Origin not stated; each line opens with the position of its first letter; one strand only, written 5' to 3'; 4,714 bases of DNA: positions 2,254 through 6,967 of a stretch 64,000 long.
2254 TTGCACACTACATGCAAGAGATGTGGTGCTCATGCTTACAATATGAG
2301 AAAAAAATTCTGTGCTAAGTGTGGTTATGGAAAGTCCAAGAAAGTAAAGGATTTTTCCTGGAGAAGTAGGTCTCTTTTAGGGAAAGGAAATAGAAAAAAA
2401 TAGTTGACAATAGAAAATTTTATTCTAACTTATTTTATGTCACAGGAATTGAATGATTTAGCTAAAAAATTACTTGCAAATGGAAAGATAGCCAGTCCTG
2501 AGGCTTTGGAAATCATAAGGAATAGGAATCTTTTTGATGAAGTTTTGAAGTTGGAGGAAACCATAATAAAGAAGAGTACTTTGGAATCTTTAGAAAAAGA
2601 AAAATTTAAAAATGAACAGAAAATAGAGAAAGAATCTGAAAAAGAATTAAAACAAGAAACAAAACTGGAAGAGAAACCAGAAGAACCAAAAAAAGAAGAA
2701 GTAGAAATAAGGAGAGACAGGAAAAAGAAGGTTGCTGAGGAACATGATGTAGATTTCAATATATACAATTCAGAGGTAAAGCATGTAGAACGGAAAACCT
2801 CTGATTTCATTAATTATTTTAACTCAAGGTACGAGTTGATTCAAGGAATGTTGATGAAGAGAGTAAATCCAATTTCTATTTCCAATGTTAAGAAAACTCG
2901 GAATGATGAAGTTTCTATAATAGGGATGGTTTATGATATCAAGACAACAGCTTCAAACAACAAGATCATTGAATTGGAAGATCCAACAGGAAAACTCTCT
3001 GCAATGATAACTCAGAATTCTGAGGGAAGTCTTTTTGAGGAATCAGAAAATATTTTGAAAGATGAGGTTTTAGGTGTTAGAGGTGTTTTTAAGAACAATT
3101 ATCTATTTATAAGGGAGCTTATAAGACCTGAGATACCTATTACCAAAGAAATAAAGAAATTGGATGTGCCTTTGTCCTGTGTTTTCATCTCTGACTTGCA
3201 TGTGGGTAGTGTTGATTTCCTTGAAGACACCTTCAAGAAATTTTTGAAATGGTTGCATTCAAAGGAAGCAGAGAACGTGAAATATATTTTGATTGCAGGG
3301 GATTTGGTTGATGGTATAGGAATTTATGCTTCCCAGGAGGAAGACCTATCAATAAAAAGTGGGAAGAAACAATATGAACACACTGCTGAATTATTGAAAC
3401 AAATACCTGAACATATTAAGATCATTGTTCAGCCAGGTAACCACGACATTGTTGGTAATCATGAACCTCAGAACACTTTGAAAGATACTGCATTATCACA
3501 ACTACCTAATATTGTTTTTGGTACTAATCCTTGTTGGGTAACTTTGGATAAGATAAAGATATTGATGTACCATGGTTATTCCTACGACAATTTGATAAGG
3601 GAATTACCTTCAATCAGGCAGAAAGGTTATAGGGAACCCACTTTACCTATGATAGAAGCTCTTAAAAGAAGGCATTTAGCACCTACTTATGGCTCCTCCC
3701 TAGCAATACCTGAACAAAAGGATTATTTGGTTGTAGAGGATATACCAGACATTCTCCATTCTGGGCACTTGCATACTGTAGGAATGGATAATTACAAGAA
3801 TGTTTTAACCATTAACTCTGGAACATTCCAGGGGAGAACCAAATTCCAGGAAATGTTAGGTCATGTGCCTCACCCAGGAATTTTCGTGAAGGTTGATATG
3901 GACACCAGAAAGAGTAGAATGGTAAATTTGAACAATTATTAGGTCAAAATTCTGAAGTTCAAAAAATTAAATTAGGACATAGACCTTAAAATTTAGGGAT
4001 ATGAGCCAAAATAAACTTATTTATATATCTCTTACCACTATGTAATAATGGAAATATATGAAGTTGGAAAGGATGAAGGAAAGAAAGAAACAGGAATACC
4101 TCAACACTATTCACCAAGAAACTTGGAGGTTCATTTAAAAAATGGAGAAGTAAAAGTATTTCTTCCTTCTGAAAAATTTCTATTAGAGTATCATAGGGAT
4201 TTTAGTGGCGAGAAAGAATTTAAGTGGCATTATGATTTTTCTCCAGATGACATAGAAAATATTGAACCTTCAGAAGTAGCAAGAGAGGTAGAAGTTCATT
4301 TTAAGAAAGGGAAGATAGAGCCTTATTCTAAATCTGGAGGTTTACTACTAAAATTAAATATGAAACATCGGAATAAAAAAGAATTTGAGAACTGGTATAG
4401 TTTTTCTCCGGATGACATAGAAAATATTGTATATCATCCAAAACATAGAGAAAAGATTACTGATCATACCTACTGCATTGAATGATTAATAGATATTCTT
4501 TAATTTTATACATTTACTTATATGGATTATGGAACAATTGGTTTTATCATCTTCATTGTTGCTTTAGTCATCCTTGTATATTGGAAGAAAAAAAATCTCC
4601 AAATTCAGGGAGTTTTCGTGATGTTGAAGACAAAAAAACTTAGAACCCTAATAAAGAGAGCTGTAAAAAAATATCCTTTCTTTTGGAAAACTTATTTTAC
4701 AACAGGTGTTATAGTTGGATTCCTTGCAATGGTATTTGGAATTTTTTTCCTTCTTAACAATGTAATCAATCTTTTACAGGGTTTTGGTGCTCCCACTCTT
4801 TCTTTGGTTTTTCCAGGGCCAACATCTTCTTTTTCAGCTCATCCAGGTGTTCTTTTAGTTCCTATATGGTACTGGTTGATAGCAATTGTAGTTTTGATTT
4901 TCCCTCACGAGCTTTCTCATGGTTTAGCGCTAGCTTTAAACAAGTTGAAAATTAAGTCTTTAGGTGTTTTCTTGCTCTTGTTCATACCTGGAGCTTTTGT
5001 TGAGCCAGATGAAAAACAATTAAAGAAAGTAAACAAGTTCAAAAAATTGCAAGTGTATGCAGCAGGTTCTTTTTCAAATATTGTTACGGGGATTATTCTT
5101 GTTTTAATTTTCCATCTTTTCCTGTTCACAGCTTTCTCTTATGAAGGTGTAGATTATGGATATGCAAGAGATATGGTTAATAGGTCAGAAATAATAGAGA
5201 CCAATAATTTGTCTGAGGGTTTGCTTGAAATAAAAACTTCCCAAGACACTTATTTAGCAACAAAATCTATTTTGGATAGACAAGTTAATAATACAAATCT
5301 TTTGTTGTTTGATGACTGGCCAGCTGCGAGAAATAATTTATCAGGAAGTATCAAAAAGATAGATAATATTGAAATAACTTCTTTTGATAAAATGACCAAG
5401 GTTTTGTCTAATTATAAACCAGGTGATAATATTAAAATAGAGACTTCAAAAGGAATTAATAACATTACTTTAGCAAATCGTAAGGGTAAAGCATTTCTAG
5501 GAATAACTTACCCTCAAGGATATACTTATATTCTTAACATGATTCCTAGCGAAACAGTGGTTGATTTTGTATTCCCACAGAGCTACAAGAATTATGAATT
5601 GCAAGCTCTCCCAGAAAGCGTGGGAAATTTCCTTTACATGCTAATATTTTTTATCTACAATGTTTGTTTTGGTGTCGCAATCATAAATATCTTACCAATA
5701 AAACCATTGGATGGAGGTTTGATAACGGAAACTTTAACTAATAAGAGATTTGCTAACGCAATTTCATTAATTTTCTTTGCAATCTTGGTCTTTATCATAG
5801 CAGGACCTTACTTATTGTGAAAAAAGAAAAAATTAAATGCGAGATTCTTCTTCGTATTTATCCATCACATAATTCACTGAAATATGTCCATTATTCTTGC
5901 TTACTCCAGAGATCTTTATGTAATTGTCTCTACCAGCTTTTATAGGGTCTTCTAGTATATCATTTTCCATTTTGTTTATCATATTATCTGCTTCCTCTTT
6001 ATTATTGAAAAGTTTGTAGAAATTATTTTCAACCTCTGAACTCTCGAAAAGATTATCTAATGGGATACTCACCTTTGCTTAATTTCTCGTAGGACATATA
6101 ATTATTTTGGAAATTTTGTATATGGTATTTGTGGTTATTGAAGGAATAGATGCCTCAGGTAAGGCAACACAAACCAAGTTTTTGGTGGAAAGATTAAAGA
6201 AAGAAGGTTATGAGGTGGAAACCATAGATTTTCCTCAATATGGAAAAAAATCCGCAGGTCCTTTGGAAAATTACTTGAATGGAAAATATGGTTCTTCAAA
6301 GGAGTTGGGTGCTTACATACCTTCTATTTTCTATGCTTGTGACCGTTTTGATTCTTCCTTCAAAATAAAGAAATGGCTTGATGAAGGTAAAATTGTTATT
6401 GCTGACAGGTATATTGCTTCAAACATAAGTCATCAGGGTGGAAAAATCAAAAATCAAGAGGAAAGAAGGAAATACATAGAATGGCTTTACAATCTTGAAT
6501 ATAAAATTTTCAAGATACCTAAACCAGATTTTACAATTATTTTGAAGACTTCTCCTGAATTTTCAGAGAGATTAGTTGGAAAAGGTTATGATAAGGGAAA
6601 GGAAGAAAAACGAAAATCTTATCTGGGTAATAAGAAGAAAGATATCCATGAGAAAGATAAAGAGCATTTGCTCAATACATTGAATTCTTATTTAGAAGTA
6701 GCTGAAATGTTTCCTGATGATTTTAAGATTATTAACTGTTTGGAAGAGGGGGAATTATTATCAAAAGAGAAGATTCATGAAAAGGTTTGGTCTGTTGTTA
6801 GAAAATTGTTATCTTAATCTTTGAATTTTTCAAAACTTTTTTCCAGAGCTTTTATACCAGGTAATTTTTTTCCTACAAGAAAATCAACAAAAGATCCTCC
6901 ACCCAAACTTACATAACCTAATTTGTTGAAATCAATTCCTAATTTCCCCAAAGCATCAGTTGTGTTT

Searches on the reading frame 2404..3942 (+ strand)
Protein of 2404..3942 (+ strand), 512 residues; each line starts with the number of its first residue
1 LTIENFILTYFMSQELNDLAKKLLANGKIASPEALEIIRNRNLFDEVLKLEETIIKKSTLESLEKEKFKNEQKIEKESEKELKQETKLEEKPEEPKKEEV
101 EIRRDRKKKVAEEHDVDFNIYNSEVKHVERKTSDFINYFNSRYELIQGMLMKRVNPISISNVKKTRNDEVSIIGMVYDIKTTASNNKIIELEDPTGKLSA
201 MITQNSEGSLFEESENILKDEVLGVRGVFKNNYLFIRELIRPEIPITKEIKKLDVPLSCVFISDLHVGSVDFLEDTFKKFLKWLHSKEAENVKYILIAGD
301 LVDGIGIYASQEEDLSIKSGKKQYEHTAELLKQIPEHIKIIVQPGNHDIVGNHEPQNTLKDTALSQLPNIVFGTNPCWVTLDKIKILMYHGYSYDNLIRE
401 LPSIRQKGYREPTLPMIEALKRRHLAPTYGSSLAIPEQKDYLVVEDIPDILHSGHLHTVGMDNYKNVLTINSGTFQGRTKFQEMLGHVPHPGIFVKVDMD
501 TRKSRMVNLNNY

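Call 48: search_protein_families(library=pfam, proteins=[window:2404-3942:+])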
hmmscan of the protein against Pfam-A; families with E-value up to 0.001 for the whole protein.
window:2404-3942:+ (512 aa): 4 families
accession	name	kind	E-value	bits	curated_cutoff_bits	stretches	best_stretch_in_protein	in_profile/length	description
PF04042.21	DNA_pol_E_B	-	7.3e-16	58.7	29.1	1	260-453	2-201/210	DNA polymerase alpha/epsilon subunit B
PF00149.33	Metallophos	-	2.6e-13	51.3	21.5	1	260-458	4-190/191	Calcineurin-like phosphoesterase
PF12850.12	Metallophos_2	-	1.5e-07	32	27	1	259-479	3-139/154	Calcineurin-like phosphoesterase superfamily domain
PF01336.31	tRNA_anti-codon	-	0.00015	22.1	27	1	170-230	1-58/75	OB-fold nucleic acid binding domain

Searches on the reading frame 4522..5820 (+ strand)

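Call 48: search_protein_families(library=pfam, proteins=[window:4522-5820:+])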
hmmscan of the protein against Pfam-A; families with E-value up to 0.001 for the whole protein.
window:4522-5820:+ (432 aa): 1 family
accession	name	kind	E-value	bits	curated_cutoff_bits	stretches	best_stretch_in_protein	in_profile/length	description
PF02163.28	Peptidase_M50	-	1.7e-20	73.8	27.2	1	118-423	2-219/221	Peptidase family M50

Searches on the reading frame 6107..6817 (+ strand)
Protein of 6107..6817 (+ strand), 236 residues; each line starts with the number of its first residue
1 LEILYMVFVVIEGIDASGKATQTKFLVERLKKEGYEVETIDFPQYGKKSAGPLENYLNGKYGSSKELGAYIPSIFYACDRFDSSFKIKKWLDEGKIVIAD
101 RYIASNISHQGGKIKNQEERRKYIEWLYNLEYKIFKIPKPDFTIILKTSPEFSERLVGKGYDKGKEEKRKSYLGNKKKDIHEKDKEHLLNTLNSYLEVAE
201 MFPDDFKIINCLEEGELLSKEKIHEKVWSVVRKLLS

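Call 46: search_protein_families(library=pfam, proteins=[window:6107-6817:+])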
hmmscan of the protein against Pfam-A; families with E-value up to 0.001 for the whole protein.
window:6107-6817:+ (236 aa): 2 families
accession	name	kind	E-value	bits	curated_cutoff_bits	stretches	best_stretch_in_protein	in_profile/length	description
PF02223.23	Thymidylate_kin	-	1.2e-23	84.2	27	1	11-181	1-163/185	Thymidylate kinase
PF01712.25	dNK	-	2.3e-07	31.2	27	1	10-190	2-169/203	Deoxynucleoside kinase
